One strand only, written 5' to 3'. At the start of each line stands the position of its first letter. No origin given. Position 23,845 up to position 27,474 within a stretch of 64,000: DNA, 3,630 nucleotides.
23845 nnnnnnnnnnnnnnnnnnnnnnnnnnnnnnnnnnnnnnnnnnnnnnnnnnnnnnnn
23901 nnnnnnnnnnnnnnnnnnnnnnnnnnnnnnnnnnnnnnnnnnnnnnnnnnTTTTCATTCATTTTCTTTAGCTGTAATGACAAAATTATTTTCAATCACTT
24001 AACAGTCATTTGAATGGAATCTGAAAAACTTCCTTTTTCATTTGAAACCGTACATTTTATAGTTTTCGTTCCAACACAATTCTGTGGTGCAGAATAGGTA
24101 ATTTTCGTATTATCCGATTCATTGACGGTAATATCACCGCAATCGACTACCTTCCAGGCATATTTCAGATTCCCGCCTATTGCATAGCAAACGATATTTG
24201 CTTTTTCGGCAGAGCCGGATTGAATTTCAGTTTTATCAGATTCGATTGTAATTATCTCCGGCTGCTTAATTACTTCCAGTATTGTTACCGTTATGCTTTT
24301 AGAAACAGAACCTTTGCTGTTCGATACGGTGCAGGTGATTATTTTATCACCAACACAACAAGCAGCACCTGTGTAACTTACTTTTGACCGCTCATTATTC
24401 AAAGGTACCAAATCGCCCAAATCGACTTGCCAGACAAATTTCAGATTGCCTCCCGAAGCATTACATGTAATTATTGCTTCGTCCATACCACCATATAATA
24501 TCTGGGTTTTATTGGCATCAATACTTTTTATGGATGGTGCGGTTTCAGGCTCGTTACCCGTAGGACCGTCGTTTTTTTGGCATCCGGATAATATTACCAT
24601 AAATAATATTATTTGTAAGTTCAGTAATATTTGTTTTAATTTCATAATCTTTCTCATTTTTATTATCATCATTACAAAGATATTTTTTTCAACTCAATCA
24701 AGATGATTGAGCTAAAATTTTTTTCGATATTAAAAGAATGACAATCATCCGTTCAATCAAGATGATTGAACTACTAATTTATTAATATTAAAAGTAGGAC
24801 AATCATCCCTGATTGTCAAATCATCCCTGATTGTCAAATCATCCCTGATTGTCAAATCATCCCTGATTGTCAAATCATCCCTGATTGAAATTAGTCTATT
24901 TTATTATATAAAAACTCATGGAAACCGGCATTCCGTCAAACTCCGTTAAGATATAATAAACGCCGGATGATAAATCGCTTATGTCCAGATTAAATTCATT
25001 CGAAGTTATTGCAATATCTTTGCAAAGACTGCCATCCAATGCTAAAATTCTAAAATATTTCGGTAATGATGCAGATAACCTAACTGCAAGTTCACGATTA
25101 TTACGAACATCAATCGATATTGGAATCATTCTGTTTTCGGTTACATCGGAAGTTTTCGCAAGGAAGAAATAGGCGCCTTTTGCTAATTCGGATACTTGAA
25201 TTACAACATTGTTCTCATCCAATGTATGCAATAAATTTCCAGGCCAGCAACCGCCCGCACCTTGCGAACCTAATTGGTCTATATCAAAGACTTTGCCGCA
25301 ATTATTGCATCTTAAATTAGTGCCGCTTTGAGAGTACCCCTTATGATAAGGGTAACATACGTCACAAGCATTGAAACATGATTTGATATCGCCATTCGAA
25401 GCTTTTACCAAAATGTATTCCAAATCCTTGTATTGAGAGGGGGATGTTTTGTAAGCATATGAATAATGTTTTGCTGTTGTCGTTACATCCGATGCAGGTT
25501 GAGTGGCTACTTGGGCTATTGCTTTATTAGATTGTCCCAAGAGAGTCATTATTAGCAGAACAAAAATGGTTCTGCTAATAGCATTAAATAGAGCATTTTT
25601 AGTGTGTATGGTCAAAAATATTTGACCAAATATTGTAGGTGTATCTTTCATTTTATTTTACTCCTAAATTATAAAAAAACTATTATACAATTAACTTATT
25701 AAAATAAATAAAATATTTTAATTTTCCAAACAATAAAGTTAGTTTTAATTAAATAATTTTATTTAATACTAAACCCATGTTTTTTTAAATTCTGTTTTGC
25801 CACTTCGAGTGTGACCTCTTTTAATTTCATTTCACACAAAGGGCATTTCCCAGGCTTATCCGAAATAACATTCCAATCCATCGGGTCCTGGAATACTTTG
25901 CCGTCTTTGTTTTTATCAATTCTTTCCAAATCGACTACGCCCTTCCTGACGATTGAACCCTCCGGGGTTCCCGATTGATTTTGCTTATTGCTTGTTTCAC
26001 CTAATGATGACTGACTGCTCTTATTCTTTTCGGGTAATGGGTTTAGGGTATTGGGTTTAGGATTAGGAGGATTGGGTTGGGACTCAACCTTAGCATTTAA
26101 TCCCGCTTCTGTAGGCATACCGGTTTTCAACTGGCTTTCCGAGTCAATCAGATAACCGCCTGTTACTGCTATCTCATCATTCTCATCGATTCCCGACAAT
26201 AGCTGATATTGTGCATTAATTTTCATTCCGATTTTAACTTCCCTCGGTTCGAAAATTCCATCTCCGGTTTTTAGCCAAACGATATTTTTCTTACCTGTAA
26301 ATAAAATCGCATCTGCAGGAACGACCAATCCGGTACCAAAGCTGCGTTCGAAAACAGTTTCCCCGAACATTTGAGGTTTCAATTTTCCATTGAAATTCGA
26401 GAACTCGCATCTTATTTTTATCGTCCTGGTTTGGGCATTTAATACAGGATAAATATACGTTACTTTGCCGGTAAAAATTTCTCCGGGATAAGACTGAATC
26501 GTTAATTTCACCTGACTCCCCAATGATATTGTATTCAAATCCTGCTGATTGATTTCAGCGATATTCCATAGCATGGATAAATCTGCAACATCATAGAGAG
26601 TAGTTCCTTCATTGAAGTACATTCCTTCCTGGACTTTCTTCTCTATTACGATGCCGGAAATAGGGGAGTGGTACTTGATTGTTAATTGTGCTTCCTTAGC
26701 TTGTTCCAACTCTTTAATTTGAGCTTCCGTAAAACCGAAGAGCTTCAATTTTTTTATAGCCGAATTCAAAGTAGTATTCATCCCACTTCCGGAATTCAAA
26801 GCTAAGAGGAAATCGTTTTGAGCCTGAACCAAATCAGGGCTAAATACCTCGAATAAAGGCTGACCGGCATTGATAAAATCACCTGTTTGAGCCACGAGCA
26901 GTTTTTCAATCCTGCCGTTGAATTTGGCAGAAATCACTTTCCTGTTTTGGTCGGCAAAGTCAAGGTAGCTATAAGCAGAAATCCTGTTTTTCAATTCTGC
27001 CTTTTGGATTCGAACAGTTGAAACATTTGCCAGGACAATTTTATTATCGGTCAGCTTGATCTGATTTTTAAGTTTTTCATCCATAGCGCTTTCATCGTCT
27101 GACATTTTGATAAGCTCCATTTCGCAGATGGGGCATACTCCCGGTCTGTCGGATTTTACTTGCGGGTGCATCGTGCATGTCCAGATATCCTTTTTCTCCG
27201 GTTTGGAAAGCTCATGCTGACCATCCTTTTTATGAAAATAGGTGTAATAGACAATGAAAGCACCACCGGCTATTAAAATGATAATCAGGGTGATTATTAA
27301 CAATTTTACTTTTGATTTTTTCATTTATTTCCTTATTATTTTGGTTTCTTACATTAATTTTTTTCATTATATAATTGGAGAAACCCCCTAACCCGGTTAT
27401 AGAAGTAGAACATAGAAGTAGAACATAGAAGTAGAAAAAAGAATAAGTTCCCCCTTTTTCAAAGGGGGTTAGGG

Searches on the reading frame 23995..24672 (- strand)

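Call 15: search_protein_families(library=pfam, proteins=[window:23995-24672:-], max_evalue=0.01)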
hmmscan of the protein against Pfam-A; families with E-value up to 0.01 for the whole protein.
window:23995-24672:- (225 aa): 3 families
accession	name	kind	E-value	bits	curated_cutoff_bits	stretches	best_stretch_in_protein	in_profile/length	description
PF00801.26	PKD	-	1.9e-06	28.2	23.5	1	165-224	26-80/80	PKD domain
PF17963.7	Big_9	-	0.00021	22.6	23.6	0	179-217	46-82/89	Bacterial Ig domain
PF07495.19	Y_Y_Y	-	0.0076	16.6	26.6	0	163-215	2-52/65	Y_Y_Y domain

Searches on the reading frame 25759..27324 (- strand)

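Call 15: search_protein_families(library=pfam, proteins=[window:25759-27324:-], max_evalue=0.01)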
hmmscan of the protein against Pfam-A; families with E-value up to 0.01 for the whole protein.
window:25759-27324:- (521 aa): 6 families
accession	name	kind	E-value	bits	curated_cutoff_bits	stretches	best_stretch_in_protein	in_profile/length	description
PF16576.10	HlyD_D23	-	4e-69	232.6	30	1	111-320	2-213/214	Barrel-sandwich domain of CusB or HlyD membrane-fusion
PF19335.5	HMBD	-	2.3e-20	72.6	23.6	2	477-504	1-28/28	Heavy metal binding domain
PF13437.12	HlyD_3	-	4.6e-18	66.3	22.2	2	219-311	3-96/106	HlyD family secretion protein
PF16572.11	HlyD_D4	-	0.00018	21.7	26.4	1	159-208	3-51/55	Long alpha hairpin domain of cation efflux system protein, CusB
PF13533.13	Biotin_lipoyl_2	-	0.00026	21.2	29.8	0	131-159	3-30/32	Biotin-lipoyl like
PF16293.11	zf-C2H2_9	-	0.009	16.3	29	0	63-118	3-57/59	C2H2 type zinc-finger (1 copy)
